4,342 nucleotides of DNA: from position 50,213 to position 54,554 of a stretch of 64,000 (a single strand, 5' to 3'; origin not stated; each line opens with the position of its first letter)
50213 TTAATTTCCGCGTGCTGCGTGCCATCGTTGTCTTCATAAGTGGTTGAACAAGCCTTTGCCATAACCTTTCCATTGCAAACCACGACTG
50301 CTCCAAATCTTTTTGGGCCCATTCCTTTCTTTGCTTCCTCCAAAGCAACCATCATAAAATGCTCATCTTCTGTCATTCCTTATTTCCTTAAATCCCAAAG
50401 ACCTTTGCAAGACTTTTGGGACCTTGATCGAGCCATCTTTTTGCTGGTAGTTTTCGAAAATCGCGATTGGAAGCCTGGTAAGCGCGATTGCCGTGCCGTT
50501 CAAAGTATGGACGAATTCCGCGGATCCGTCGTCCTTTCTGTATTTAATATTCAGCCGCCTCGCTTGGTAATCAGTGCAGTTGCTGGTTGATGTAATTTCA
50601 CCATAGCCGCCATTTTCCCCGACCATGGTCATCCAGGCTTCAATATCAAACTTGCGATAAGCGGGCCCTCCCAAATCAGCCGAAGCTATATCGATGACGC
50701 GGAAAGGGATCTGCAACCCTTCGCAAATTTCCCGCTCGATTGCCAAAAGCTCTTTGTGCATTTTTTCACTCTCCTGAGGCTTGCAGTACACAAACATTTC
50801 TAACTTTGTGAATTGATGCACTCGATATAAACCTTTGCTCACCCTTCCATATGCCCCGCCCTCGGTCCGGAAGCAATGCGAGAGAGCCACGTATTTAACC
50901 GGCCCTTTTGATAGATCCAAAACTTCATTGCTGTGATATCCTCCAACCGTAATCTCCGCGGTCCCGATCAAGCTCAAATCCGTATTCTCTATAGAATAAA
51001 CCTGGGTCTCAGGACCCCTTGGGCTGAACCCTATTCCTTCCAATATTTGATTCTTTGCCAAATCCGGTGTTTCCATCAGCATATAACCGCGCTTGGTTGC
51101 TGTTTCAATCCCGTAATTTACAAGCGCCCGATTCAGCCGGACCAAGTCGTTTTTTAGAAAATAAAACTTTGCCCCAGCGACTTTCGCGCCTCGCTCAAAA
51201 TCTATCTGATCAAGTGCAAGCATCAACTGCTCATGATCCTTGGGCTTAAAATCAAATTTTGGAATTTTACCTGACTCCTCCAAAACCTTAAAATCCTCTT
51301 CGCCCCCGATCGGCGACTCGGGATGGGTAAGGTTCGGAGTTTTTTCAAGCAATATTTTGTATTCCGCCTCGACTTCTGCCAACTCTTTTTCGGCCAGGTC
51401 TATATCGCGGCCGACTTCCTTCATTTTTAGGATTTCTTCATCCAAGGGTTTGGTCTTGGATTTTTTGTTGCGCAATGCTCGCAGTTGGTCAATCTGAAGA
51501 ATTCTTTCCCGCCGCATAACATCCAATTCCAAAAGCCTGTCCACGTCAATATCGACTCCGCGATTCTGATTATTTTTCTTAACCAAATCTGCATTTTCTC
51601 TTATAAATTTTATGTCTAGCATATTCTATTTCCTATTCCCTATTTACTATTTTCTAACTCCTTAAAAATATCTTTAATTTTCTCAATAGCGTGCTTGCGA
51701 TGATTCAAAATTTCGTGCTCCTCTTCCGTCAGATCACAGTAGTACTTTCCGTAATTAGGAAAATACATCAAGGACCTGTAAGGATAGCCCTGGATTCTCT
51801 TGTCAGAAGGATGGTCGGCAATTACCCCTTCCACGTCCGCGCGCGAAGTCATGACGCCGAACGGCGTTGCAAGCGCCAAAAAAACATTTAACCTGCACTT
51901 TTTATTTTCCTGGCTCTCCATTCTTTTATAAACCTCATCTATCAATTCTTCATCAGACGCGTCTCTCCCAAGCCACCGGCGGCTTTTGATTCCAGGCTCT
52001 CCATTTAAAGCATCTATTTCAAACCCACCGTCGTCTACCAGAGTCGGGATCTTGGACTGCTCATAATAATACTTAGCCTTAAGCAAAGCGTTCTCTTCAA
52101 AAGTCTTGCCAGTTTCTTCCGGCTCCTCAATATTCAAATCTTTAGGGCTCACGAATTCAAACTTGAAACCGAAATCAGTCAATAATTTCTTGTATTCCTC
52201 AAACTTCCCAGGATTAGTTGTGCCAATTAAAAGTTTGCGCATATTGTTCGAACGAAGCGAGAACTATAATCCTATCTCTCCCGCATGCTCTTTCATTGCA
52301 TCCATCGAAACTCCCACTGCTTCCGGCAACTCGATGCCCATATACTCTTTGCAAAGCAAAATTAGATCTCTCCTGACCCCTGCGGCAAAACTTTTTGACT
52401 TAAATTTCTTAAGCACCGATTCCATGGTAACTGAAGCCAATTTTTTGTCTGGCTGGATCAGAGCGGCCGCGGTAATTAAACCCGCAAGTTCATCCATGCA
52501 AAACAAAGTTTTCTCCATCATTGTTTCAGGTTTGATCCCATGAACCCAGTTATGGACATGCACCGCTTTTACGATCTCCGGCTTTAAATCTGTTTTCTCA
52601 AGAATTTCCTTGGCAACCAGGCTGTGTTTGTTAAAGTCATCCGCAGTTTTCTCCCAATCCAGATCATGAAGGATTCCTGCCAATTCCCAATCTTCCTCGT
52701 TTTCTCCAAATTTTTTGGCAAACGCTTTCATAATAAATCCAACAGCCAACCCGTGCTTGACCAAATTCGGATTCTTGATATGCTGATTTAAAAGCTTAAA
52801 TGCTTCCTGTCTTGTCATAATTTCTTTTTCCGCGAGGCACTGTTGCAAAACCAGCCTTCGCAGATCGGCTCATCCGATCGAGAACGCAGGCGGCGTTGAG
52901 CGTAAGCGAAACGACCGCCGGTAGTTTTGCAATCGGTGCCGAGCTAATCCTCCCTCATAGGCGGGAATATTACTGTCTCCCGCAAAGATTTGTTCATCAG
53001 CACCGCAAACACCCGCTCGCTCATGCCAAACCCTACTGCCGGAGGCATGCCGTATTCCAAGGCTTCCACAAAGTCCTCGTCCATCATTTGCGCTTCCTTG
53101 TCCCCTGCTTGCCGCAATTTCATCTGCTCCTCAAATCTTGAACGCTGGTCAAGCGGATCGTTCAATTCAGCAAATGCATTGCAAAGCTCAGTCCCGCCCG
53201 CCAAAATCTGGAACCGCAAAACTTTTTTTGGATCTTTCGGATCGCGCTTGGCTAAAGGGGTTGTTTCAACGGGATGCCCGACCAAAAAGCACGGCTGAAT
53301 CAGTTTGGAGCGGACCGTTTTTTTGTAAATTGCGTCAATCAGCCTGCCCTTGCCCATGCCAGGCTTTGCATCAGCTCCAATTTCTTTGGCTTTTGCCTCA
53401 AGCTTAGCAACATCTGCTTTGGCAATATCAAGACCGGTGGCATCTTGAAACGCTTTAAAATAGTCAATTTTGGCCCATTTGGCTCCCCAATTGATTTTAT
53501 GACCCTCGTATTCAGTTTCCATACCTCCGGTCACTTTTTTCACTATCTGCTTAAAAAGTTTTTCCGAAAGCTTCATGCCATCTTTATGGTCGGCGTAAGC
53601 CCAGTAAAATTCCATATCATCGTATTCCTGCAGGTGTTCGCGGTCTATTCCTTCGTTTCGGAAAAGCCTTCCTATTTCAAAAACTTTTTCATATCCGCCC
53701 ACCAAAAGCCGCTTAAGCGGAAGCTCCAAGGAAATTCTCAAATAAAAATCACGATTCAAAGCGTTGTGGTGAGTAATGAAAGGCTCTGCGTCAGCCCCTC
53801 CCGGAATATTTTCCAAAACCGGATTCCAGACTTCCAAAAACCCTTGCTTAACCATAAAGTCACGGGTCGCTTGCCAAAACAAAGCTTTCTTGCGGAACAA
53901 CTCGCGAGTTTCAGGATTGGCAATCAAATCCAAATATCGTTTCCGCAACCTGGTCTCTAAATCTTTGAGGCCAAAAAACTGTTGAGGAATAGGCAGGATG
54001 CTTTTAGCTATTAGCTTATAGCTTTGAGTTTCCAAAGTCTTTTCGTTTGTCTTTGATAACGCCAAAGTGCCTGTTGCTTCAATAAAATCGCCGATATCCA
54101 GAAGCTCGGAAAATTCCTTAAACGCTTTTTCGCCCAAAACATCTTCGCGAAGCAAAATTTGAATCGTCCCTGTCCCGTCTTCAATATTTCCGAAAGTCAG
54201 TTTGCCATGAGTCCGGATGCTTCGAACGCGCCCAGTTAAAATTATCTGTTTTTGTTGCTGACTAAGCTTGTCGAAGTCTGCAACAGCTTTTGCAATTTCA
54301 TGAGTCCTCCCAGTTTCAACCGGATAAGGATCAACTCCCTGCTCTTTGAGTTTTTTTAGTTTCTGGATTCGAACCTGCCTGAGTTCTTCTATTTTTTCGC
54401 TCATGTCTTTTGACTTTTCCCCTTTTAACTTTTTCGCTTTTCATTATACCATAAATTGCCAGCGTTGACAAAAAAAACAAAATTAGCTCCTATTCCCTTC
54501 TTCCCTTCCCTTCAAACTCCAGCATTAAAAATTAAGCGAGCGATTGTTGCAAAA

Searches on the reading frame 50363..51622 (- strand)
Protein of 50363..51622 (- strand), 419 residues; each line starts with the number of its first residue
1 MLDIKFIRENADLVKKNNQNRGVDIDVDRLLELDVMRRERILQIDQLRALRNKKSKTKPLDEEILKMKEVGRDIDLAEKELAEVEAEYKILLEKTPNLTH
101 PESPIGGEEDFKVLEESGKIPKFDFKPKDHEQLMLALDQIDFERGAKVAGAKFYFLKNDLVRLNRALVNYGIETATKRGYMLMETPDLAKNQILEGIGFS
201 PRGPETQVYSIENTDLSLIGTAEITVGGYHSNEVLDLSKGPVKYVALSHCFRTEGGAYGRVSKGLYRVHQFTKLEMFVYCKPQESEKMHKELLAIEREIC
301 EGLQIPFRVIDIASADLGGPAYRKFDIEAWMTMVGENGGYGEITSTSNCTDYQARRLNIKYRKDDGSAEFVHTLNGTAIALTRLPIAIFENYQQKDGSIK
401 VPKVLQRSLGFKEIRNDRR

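Call 52: search_protein_families(library=pfam, proteins=[window:50363-51622:-], max_evalue=0.00001)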
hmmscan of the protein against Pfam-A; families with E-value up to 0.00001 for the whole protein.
window:50363-51622:- (419 aa): 2 families
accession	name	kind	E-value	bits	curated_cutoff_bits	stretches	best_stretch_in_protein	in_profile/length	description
PF00587.30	tRNA-synt_2b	-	2.3e-25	90.1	29.3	1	212-392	6-179/179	tRNA synthetase class II core domain (G, H, P, S and T)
PF02403.27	Seryl_tRNA_N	-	1.4e-15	57.9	28.2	1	1-98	1-107/108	Seryl-tRNA synthetase N-terminal domain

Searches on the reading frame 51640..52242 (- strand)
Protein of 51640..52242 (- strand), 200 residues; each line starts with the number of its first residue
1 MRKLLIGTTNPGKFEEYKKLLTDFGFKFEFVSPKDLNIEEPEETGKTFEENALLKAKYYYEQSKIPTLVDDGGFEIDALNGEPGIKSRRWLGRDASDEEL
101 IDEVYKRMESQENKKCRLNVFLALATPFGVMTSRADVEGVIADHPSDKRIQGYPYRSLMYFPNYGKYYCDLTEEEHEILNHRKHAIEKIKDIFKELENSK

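Call 65: search_protein_families(library=pfam, proteins=[window:51640-52242:-], max_evalue=0.0001)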
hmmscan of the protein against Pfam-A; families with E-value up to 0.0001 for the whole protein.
window:51640-52242:- (200 aa): 1 family
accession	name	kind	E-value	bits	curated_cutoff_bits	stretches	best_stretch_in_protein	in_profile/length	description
PF01725.21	Ham1p_like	-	2.5e-39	135.6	22.5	1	5-191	2-185/186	Ham1 family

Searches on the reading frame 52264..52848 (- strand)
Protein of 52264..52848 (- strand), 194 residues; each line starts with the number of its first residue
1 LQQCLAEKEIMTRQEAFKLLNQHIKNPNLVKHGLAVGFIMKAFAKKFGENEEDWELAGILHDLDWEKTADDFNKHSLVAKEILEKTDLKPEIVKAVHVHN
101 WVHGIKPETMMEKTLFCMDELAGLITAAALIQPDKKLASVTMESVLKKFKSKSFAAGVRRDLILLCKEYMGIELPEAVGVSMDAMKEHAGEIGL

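Call 65: search_protein_families(library=pfam, proteins=[window:52264-52848:-], max_evalue=0.0001)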
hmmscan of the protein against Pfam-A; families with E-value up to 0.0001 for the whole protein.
window:52264-52848:- (194 aa): 1 family
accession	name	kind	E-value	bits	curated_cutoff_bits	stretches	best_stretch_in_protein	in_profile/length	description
PF01966.28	HD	-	1.3e-07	32.3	22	1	31-106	3-92/116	HD domain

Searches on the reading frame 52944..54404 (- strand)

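Call 52: search_protein_families(library=pfam, proteins=[window:52944-54404:-], max_evalue=0.00001)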
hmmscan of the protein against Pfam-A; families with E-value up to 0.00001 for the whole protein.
window:52944-54404:- (486 aa): 2 families
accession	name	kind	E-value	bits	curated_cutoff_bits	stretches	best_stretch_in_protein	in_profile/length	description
PF00152.25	tRNA-synt_2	-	1.2e-67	228.7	25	1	149-483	2-307/308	tRNA synthetases class II (D, K and N)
PF01336.31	tRNA_anti-codon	-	2.2e-14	53.6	27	1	55-131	2-74/75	OB-fold nucleic acid binding domain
